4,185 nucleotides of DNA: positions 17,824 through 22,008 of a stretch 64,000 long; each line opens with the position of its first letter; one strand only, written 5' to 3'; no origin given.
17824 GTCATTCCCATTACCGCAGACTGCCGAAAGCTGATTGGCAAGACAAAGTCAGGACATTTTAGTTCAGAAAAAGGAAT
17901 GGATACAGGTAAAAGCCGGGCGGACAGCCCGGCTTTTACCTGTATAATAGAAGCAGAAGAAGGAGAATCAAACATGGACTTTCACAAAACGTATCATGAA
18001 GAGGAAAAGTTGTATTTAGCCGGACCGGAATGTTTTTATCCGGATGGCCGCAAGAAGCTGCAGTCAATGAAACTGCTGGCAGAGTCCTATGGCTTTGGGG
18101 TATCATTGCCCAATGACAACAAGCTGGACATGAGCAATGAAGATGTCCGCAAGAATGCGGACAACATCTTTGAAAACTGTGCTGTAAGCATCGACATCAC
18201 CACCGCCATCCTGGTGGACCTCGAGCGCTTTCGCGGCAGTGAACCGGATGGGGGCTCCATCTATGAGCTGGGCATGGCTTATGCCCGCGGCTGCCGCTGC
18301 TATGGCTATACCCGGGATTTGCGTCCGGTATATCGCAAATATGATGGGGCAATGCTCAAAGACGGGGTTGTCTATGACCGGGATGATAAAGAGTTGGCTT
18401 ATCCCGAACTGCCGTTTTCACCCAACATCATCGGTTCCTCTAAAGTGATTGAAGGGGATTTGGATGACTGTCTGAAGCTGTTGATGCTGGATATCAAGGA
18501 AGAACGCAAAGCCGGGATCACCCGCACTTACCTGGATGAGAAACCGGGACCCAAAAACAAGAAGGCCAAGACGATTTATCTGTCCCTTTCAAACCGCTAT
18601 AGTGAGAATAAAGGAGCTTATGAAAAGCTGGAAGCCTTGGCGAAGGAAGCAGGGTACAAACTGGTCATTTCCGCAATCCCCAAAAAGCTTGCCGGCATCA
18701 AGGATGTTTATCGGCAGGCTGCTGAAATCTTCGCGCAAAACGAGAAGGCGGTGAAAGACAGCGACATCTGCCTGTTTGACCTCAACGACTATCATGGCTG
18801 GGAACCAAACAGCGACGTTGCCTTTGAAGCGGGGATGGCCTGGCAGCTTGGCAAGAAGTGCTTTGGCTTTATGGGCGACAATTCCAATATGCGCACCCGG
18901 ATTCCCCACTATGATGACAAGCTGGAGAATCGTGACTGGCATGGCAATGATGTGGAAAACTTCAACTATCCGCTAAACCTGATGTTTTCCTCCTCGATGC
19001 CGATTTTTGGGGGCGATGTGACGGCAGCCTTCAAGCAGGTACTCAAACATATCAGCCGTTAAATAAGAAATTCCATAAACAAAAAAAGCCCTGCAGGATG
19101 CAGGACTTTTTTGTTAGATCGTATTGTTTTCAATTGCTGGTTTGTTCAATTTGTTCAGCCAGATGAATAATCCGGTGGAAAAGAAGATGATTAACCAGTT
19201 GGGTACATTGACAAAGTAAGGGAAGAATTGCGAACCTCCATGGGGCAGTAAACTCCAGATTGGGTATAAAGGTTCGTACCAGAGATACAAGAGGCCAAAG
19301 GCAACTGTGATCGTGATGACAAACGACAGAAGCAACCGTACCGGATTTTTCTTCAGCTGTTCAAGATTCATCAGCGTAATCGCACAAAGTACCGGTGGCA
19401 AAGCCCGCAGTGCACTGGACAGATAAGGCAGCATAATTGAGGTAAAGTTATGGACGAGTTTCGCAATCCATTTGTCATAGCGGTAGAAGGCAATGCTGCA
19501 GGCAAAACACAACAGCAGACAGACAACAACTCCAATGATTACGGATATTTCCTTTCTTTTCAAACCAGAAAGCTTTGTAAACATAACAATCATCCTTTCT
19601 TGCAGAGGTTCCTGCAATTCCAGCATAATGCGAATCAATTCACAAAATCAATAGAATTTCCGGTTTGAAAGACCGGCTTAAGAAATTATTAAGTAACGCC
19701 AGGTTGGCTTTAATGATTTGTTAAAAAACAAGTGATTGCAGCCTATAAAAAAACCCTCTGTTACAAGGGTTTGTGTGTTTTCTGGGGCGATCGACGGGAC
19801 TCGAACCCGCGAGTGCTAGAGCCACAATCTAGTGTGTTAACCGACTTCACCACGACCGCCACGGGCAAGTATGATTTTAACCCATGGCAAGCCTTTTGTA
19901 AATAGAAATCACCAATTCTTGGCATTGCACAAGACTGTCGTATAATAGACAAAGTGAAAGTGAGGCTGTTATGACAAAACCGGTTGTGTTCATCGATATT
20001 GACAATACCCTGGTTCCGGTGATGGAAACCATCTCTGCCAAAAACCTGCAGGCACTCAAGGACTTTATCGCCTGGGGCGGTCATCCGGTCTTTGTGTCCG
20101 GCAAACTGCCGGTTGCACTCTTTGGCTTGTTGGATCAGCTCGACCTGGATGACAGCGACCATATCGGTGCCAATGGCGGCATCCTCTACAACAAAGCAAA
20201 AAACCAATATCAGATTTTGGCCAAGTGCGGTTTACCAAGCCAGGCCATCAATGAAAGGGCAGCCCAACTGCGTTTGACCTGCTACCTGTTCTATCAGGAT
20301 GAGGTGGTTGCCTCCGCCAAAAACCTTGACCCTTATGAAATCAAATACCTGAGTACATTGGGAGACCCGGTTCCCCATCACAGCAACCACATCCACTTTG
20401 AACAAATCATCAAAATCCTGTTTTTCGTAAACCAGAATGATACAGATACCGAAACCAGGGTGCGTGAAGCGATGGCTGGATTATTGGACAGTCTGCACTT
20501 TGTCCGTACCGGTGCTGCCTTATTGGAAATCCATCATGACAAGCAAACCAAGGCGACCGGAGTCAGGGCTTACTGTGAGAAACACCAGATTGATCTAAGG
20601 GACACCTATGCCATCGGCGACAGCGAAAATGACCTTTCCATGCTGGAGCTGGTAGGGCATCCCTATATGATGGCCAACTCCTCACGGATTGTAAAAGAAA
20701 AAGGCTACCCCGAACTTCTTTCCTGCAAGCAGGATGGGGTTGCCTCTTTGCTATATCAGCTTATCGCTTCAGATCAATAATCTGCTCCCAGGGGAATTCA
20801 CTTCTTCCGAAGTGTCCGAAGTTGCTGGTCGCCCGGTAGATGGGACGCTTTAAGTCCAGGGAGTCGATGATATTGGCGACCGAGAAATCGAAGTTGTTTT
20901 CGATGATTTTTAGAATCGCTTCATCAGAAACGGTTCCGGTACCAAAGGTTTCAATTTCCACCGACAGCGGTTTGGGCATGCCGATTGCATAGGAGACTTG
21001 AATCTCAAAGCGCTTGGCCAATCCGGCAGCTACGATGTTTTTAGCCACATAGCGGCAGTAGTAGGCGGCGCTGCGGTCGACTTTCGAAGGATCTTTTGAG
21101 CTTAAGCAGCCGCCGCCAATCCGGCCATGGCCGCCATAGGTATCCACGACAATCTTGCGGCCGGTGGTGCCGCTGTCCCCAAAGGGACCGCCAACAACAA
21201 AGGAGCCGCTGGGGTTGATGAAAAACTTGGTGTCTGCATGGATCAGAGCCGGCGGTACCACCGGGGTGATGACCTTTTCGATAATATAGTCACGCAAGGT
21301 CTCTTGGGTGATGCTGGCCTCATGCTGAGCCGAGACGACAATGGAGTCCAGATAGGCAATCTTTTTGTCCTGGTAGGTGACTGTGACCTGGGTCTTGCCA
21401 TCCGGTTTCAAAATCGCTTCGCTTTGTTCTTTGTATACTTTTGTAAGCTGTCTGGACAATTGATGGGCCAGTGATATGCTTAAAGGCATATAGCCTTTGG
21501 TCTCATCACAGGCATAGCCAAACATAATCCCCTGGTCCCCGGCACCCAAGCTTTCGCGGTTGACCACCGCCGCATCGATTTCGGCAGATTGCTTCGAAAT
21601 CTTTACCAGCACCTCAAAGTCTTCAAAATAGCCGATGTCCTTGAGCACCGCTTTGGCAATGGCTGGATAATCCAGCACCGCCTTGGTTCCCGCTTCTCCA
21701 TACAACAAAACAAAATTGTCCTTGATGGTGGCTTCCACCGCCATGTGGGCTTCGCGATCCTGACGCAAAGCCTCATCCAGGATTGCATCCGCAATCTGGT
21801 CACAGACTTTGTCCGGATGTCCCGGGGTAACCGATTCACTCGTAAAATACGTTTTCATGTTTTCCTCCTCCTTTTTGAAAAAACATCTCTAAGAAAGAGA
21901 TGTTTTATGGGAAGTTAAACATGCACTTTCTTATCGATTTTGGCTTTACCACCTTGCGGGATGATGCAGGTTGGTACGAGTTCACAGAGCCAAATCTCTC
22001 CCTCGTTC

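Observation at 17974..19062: Single polypeptide with two tandem nucleoside 2-deoxyribosyltransferase-like domains, embedded in a nucleoside-salvage neighbourhood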

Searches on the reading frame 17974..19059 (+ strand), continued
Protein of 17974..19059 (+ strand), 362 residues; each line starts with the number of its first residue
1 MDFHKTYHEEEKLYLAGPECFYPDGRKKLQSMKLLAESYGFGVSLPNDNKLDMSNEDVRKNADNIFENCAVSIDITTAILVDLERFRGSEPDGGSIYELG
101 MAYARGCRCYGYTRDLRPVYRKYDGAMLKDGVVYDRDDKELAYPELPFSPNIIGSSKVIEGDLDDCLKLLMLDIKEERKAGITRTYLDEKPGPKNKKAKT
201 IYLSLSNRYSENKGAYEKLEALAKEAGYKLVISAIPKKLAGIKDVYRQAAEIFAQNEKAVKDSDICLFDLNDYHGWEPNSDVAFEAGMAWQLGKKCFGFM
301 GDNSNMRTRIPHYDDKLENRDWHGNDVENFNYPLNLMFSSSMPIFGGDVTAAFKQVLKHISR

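Call 25: fold_search(model_id=the predicted structure, library=pdb)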
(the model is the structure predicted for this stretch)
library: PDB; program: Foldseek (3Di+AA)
matches with E <= 10: 1256; with E <= 0.001: 28
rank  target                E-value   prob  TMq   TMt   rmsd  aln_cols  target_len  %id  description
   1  2a0k_A                2.1e-07  1.00  0.38  0.83   3.6       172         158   26  Crystal structure of Nucleoside 2-deoxyribosyltransferase from Trypanosoma brucei at 1.8 A resolution (released 2005-07-26)
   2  6qai_A                2.6e-07  1.00  0.35  0.76   3.8       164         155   27  2-desoxiribosyltransferase from Leishmania mexicana (released 2018-12-26)
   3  6qai_B                5.7e-07  1.00  0.36  0.81   3.6       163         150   27  2-desoxiribosyltransferase from Leishmania mexicana (released 2018-12-26)
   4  8pqs_B                1.8e-05  1.00  0.32  0.67   5.2       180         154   22  Nucleoside 2'deoxyribosyltransferase from Chroococcidiopsis thermalis PCC 7203 E88A Mutant (released 2024-02-21)
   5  8pqq_D                3.5e-05  1.00  0.26  0.57   2.7       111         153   25  Nucleoside 2'deoxyribosyltransferase from Chroococcidiopsis thermalis PCC 7203 E88Q Mutant bound to Clofarabine (released 2024-02-21)
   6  8pqs_D                4.0e-05  1.00  0.26  0.58   2.7       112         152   25  Nucleoside 2'deoxyribosyltransferase from Chroococcidiopsis thermalis PCC 7203 E88A Mutant (released 2024-02-21)
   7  9emx_C                4.8e-05  1.00  0.26  0.57   2.7       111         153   24  Nucleoside 2'deoxyribosyltransferase from Chroococcidiopsis thermalis PCC 7203 Double Mutant Y7F A9S bound to Cordycep (released 2025-05-07)
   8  8pqt_A                6.0e-05  1.00  0.26  0.56   3.1       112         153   26  Nucleoside 2'deoxyribosyltransferase from Chroococcidiopsis thermalis PCC 7203 WT bound to Bis-Tris (released 2024-02-21)
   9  8qc0_B                7.2e-05  1.00  0.31  0.67   4.8       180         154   20  Nucleoside 2'deoxyribosyltransferase from Chroococcidiopsis thermalis PCC 7203 WT ribosylated (released 2024-02-21)
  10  9emw_A                7.7e-05  1.00  0.31  0.66   4.3       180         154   22  Nucleoside 2'deoxyribosyltransferase from Chroococcidiopsis thermalis PCC 7203 Y7F Mutant bound to ImmH-Forodesine (released 2025-05-14)
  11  8pqr_A                8.1e-05  1.00  0.32  0.68   4.2       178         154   21  Nucleoside 2'deoxyribosyltransferase from Chroococcidiopsis thermalis PCC 7203 WT bound to DAD_Immucillin-H (released 2024-02-21)
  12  9emx_A                8.6e-05  1.00  0.24  0.54   3.6       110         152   24  Nucleoside 2'deoxyribosyltransferase from Chroococcidiopsis thermalis PCC 7203 Double Mutant Y7F A9S bound to Cordycep (released 2025-05-07)
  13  9emx_B                8.6e-05  1.00  0.26  0.57   2.7       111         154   24  Nucleoside 2'deoxyribosyltransferase from Chroococcidiopsis thermalis PCC 7203 Double Mutant Y7F A9S bound to Cordycep (released 2025-05-07)
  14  8pqp_A                8.6e-05  1.00  0.31  0.66   4.9       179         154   22  Nucleoside 2'deoxyribosyltransferase from Chroococcidiopsis thermalis PCC 7203 D62N Mutant bound to ImmH-Forodesine (released 2024-02-21)
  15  7o62_B                9.2e-05  1.00  0.32  0.76   4.8       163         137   21  Crystal structure of a 2`-deoxyribosyltransferase from the psychrophilic bacterium Desulfotalea psychrophila. (released 2021-10-20)
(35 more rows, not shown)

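Call 30: search_protein_representatives(protein=window:17974-19059:+)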
Query: 362 residues. Proteins with E-value up to 0.001 (for the whole library): 1080; up to 1e-10: 196; up to 1e-30: 38. The best 150 are listed.
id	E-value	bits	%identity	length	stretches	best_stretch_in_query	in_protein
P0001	5.8e-248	837.8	100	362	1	1-362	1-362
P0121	2.0e-88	312.9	48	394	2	8-231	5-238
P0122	4.6e-86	305.2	45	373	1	9-356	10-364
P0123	7.2e-83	294.7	43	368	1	9-362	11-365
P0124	7.7e-79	281.4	43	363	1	9-345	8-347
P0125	6.5e-78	278.4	44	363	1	10-358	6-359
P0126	1.1e-76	274.4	44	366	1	13-355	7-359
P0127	3.1e-72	259.7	41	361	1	7-354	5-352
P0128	3.9e-72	259.4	41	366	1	6-357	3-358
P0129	4.5e-72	259.2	42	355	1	13-358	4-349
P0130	6.9e-72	258.6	43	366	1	10-346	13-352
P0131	9.8e-68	244.9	40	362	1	7-357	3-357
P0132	1.7e-67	244.1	40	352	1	11-358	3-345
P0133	1.1e-66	241.4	41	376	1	10-355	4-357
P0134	1.3e-65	237.9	39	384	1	10-357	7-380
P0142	1.0e-55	205.4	55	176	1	10-180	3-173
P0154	1.4e-34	135.8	57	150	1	242-360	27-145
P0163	9.6e-26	106.7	40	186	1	196-357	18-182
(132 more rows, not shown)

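Call 48: search_protein_families(library=padloc, proteins=[window:17974-19059:+], max_evalue=0.01)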
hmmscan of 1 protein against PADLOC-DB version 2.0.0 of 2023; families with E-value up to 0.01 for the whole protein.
window:17974-19059:+ (362 aa): 0 families

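Call 51: find_encoding_contigs(protein=P0163, flank=4000, max_places=4)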
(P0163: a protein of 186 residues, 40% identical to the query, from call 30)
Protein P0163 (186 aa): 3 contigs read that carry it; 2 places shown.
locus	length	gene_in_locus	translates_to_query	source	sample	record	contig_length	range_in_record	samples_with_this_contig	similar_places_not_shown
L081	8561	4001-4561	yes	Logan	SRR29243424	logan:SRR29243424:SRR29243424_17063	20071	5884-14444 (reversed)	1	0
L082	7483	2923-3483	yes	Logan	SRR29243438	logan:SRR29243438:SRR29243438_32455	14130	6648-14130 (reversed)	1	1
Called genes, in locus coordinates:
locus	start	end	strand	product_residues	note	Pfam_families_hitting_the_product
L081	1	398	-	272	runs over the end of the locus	PF02517:Rce1-like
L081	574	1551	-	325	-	PF08240:ADH_N, PF00107:ADH_zinc_N, PF13602:ADH_zinc_N_2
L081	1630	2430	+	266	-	PF00392:GntR, PF07702:UTRA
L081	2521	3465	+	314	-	PF01156:IU_nuc_hydro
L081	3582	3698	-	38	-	-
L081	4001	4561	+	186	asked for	PF05014:Nuc_deoxyrib_tr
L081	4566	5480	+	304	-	PF00294:PfkB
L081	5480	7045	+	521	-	PF01547:SBP_bac_1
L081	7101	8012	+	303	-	PF00528:BPD_transp_1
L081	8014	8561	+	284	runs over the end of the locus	PF00528:BPD_transp_1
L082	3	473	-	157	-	?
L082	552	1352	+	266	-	PF00392:GntR, PF07702:UTRA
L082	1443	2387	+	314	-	PF01156:IU_nuc_hydro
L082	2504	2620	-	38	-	-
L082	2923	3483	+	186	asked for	PF05014:Nuc_deoxyrib_tr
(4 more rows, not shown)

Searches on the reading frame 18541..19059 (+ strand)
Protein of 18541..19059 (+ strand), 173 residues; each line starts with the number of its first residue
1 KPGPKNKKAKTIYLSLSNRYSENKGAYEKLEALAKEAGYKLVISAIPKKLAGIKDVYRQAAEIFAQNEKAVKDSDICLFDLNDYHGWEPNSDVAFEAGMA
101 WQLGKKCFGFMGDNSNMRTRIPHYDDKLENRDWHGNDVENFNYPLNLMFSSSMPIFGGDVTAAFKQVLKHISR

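Call 3: search_protein_families(library=pfam, proteins=[window:18541-19059:+], max_evalue=1)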
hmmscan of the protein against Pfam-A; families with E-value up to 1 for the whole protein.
window:18541-19059:+ (173 aa): 2 families
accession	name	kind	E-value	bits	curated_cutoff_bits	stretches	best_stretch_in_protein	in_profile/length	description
PF05014.21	Nuc_deoxyrib_tr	-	2.3e-15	57.2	28.8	1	12-148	1-117/117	Nucleoside 2-deoxyribosyltransferase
PF12818.12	Tegument_dsDNA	-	0.11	12.1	27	1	9-50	162-203/277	dsDNA viral tegument protein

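Call 61: search_solved_structures(query=A3, max_evalue=10, show_alignments=0)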
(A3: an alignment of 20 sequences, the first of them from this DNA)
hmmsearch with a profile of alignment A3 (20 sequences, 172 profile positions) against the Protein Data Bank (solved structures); distinct sequences matched with E-value up to 10: 14.
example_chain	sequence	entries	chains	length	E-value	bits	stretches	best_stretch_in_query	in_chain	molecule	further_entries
2a0k_A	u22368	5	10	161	1.7e-19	73.3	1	3-165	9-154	Nucleoside 2-deoxyribosyltransferase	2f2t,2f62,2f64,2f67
6qai_A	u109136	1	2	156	2.2e-19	73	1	4-167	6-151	2-Deoxyribosyltransferase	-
8pqp_A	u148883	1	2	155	6.4e-07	32.4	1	2-115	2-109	Nucleoside 2-deoxyribosyltransferase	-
8qc0_A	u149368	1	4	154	1.7e-06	31.1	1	2-115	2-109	Nucleoside 2-deoxyribosyltransferase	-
8rh3_A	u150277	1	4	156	1.8e-06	31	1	2-115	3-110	Nucleoside 2-deoxyribosyltransferase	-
8pqr_B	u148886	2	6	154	2.3e-06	30.6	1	3-115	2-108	Nucleoside 2-deoxyribosyltransferase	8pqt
9emw_A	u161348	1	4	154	5.7e-06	29.3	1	2-116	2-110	Nucleoside 2-deoxyribosyltransferase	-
9emx_A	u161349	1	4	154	8.3e-06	28.8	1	3-115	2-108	Nucleoside 2-deoxyribosyltransferase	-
8pqq_C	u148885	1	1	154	1.3e-05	28.2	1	2-115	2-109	Nucleoside 2-deoxyribosyltransferase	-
8pqq_A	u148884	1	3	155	1.4e-05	28.1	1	2-115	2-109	Nucleoside 2-deoxyribosyltransferase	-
8pqs_A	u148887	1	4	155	2.4e-05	27.3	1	2-115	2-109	Nucleoside 2-deoxyribosyltransferase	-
7o62_A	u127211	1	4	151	0.086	15.7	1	60-114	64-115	Chains: A,B,C,D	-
3cqg_A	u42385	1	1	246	1.3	11.9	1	19-70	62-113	Nuclear pore complex protein Nup107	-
7tbj_T1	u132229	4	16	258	1.3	11.9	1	19-70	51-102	NUP107 CTD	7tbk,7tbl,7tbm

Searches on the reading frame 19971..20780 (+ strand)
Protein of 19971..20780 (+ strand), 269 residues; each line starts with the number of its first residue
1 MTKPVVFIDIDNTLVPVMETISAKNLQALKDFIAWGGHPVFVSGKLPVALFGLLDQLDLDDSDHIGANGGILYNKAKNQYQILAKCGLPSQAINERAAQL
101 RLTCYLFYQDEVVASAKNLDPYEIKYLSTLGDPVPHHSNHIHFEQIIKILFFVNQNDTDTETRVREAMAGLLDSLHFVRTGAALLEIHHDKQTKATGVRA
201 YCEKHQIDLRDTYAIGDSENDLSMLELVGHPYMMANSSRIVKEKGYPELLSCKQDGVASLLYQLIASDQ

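Call 7: search_protein_families(library=pfam, proteins=[window:19971-20780:+], max_evalue=0.001)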
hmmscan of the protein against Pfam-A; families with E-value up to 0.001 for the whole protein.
window:19971-20780:+ (269 aa): 4 families
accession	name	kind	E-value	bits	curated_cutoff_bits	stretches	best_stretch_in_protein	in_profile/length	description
PF08282.18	Hydrolase_3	-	9.5e-37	127.5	20.9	1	6-260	1-254/255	haloacid dehalogenase-like hydrolase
PF00702.32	Hydrolase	-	1.5e-05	25.9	26.4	1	5-229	3-191/191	haloacid dehalogenase-like hydrolase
PF12710.13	HAD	-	3.2e-05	24.9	27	1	191-226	152-189/189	haloacid dehalogenase-like hydrolase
PF05116.19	S6PP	-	4.1e-05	23.7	20.3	0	148-239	119-211/247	Sucrose-6F-phosphate phosphohydrolase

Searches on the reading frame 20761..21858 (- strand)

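Call 7: search_protein_families(library=pfam, proteins=[window:20761-21858:-], max_evalue=0.001)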
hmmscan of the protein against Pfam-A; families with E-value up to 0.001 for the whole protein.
window:20761-21858:- (365 aa): 3 families
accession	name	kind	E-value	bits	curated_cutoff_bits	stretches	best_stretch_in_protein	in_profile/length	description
PF02773.21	S-AdoMet_synt_C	-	1.9e-63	212.9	25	1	222-359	1-138/138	S-adenosylmethionine synthetase, C-terminal domain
PF02772.21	S-AdoMet_synt_M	-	4.7e-44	149.8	29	1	104-220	2-120/120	S-adenosylmethionine synthetase, central domain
PF00438.25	S-AdoMet_synt_N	-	4.6e-29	101.3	33.1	1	3-91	2-98/99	S-adenosylmethionine synthetase, N-terminal domain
